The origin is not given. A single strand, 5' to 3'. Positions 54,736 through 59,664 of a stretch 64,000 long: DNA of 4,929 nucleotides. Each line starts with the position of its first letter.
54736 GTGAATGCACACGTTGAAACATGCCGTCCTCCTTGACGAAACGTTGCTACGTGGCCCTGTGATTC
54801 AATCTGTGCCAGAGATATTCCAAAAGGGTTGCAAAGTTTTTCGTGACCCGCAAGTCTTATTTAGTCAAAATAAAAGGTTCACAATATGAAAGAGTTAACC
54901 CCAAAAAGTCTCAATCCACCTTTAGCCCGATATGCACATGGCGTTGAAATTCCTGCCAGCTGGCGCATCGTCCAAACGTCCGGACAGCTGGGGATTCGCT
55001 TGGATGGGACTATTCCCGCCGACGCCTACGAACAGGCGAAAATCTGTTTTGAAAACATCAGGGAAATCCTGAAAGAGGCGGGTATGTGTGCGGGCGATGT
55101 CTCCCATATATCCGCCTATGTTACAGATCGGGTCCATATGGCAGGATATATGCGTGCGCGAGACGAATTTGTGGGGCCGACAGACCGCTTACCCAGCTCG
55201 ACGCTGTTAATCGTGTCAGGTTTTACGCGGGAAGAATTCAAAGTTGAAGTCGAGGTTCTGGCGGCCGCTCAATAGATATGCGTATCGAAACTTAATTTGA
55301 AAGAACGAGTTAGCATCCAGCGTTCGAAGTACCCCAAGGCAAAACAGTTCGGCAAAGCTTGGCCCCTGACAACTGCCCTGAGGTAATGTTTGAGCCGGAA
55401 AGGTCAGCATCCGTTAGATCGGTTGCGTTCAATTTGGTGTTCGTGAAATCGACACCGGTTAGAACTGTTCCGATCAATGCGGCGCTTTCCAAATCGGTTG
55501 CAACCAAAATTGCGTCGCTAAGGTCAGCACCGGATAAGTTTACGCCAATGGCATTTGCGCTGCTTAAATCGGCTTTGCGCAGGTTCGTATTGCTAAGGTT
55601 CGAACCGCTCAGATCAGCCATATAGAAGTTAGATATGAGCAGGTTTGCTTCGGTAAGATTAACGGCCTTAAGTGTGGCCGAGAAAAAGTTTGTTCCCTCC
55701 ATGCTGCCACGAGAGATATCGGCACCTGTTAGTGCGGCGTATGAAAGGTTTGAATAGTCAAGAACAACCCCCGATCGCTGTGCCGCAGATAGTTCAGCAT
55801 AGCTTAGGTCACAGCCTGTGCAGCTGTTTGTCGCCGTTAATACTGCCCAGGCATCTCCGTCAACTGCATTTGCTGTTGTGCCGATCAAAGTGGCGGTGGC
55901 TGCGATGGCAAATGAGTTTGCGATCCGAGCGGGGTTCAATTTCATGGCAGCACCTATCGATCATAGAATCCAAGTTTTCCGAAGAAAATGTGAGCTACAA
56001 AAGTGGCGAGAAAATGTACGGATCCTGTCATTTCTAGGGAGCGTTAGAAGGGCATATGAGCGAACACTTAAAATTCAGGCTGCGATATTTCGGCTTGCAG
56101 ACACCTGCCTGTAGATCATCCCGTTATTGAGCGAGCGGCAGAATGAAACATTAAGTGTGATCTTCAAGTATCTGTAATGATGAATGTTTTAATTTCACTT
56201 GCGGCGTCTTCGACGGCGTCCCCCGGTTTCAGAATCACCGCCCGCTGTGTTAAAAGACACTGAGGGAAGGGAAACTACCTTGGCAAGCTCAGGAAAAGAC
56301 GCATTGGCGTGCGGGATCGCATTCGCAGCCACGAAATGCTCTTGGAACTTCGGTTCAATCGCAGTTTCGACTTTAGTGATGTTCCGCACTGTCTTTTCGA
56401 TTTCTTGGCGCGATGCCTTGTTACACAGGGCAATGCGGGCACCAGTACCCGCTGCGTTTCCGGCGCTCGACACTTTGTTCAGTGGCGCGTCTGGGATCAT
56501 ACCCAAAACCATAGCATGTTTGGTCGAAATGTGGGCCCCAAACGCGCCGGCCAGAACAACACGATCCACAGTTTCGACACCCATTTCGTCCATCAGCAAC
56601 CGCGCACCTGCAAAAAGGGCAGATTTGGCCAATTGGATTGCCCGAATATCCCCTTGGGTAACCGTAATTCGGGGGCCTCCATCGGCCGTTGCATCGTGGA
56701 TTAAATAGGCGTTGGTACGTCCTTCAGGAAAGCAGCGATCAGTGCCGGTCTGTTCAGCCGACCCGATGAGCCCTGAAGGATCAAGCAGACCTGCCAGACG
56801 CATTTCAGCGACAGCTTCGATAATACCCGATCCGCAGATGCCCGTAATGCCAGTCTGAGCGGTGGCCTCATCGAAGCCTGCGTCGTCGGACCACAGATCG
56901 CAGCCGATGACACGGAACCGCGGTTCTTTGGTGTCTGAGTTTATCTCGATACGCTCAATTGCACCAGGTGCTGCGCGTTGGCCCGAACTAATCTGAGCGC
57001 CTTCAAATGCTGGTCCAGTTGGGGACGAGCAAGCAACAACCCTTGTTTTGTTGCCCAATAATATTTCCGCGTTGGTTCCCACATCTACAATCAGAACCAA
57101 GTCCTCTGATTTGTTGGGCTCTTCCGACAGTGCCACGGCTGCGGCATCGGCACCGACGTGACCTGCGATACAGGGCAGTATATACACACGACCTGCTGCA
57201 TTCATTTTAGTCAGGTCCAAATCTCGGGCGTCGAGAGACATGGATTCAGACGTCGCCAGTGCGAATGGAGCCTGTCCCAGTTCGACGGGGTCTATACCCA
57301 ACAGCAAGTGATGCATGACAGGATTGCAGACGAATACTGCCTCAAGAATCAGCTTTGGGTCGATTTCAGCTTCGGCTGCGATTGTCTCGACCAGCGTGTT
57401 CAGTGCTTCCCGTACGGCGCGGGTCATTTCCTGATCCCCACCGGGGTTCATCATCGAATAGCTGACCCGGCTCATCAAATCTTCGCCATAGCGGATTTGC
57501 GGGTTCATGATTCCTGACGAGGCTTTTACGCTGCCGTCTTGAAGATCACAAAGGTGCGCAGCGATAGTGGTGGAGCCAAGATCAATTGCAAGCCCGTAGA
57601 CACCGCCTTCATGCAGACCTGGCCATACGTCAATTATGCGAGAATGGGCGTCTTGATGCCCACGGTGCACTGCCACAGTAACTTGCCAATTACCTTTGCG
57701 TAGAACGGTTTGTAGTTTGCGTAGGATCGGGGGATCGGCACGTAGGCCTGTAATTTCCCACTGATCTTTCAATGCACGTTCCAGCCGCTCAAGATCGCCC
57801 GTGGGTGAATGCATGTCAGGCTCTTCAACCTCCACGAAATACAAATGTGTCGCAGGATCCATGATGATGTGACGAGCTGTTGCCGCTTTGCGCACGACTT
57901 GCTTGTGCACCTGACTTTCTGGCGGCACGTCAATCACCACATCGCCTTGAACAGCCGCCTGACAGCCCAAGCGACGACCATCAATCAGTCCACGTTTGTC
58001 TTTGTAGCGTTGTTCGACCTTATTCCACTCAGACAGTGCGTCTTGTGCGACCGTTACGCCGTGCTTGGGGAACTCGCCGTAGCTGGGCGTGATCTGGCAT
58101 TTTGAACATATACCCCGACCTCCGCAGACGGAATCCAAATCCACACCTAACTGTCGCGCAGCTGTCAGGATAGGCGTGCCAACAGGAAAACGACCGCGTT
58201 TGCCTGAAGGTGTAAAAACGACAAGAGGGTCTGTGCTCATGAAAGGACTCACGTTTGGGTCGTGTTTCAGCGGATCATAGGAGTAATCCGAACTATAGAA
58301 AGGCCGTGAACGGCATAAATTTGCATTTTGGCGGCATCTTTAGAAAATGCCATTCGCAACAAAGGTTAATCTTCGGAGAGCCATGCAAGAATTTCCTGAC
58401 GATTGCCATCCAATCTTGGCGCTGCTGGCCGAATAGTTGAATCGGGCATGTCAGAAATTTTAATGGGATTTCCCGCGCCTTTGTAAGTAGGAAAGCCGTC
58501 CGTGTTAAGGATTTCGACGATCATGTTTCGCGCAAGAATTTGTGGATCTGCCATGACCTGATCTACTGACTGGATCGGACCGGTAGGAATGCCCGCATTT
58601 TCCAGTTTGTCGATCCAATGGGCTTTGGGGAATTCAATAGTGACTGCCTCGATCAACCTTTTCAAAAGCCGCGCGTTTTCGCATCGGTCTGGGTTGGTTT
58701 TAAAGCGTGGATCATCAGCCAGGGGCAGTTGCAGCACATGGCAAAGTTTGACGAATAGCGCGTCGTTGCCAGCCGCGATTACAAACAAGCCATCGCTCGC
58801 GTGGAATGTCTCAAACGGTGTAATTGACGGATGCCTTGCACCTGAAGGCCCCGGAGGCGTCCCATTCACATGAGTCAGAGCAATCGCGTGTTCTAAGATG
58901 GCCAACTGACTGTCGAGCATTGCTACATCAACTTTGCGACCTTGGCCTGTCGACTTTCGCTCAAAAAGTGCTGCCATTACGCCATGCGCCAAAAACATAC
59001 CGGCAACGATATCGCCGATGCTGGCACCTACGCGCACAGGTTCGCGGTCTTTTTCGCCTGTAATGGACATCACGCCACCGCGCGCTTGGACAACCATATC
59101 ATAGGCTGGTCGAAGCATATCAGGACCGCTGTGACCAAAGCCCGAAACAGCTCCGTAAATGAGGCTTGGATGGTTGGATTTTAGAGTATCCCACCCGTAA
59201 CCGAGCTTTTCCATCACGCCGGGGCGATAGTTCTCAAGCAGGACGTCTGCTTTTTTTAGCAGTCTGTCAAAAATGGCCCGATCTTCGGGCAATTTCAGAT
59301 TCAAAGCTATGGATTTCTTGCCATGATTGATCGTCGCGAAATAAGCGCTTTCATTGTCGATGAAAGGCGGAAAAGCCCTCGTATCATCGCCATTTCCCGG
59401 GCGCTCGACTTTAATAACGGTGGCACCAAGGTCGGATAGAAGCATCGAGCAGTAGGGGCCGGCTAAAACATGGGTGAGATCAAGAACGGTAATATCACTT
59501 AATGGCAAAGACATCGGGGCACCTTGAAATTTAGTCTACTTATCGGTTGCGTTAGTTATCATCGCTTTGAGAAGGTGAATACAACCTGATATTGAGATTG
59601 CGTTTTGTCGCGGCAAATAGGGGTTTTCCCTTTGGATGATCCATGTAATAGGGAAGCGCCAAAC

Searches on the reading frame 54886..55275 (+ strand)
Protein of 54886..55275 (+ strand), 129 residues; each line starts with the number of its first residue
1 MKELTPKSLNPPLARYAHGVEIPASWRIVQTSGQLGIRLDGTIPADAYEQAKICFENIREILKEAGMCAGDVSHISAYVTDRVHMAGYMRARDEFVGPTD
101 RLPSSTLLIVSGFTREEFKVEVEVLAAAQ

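Call 5: search_protein_families(library=pfam, proteins=[window:54886-55275:+])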
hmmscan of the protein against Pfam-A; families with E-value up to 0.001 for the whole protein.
window:54886-55275:+ (129 aa): 1 family
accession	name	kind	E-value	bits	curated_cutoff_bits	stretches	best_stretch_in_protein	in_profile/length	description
PF01042.26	Ribonuc_L-PSP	-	1.1e-17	64.6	27.3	1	12-127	7-120/121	Endoribonuclease L-PSP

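Call 6: search_protein_families(library=ncbifam, proteins=[window:54886-55275:+], max_evalue=0.01)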
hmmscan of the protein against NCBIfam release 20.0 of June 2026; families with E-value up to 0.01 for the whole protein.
window:54886-55275:+ (129 aa): 3 families
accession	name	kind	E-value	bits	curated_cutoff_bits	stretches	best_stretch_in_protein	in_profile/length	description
NF008490.0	PRK11401.1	equivalog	4e-09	36.4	222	1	14-125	15-124/129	enamine/imine deaminase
TIGR00004.1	TIGR00004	subfamily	2.2e-08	34.3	106.25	1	13-126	13-123/125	Rid family detoxifying hydrolase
TIGR03610.1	RutC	equivalog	0.0046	17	169.1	1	5-95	7-96/127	pyrimidine utilization protein C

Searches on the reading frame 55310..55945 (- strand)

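Call 5: search_protein_families(library=pfam, proteins=[window:55310-55945:-])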
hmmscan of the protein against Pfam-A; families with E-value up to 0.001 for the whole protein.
window:55310-55945:- (211 aa): 3 families
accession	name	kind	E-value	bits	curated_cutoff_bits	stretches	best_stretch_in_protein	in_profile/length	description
PF00805.28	Pentapeptide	-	2.4e-32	110.5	20.2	5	105-144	1-40/40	Pentapeptide repeats (8 copies)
PF13599.13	Pentapeptide_4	-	1.1e-16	61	38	2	86-155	7-76/78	Pentapeptide repeat region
PF13576.12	Pentapeptide_3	-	5.7e-08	33.3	27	0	105-145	4-47/48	Pentapeptide repeats (9 copies)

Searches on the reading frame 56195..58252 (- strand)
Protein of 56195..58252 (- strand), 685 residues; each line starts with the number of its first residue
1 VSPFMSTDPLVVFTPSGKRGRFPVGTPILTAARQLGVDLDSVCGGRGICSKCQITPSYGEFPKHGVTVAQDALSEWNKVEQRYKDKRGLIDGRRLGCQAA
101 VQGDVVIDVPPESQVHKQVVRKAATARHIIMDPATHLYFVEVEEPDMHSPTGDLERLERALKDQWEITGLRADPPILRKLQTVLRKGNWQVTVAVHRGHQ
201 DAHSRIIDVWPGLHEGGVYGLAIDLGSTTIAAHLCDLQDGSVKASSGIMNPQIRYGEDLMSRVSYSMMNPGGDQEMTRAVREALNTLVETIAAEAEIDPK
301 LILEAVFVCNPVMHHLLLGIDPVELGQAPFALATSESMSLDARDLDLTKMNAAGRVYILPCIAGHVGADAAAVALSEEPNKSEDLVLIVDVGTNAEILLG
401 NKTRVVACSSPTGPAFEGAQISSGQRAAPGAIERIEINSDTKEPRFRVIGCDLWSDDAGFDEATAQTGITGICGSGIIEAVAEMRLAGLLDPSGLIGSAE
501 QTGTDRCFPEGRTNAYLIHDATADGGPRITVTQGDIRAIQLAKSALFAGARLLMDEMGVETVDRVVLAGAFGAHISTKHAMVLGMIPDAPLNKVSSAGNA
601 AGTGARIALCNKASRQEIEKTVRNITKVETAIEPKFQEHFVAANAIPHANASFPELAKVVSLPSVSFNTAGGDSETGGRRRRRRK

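Call 32: search_protein_families(library=pfam, proteins=[window:56195-58252:-])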
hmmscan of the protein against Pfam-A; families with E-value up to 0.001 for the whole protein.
window:56195-58252:- (685 aa): 4 families
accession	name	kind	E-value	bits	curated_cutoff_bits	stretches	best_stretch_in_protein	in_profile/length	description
PF14574.11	RACo_C_ter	-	7.6e-86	287.8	27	1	385-656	2-260/261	C-terminal domain of RACo the ASKHA domain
PF17651.6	Raco_middle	-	1.7e-46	158.3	26.8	1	219-377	1-158/163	RACo middle region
PF17650.6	RACo_linker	-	3.8e-34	116.8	26.2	1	125-215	2-85/86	RACo linker region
PF00111.32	Fer2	-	5.4e-05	23.5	21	1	14-101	2-76/77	2Fe-2S iron-sulfur cluster binding domain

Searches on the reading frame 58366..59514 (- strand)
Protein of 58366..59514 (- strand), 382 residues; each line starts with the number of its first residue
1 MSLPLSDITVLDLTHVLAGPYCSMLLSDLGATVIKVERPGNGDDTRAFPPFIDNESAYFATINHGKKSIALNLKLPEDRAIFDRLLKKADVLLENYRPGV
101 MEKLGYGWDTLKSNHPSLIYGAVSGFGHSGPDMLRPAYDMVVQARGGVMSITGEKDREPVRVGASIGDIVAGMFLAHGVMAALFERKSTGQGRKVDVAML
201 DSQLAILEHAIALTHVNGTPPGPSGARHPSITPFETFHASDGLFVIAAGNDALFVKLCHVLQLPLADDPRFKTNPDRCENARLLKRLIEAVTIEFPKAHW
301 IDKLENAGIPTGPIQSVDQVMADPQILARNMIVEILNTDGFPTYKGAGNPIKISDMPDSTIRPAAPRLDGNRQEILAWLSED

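Call 32: search_protein_families(library=pfam, proteins=[window:58366-59514:-])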
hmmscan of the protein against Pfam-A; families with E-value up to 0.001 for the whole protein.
window:58366-59514:- (382 aa): 1 family
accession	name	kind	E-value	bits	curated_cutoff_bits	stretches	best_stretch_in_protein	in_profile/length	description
PF02515.22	CoA_transf_3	-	2.7e-123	412.2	23.3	1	5-369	1-363/366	CoA-transferase family III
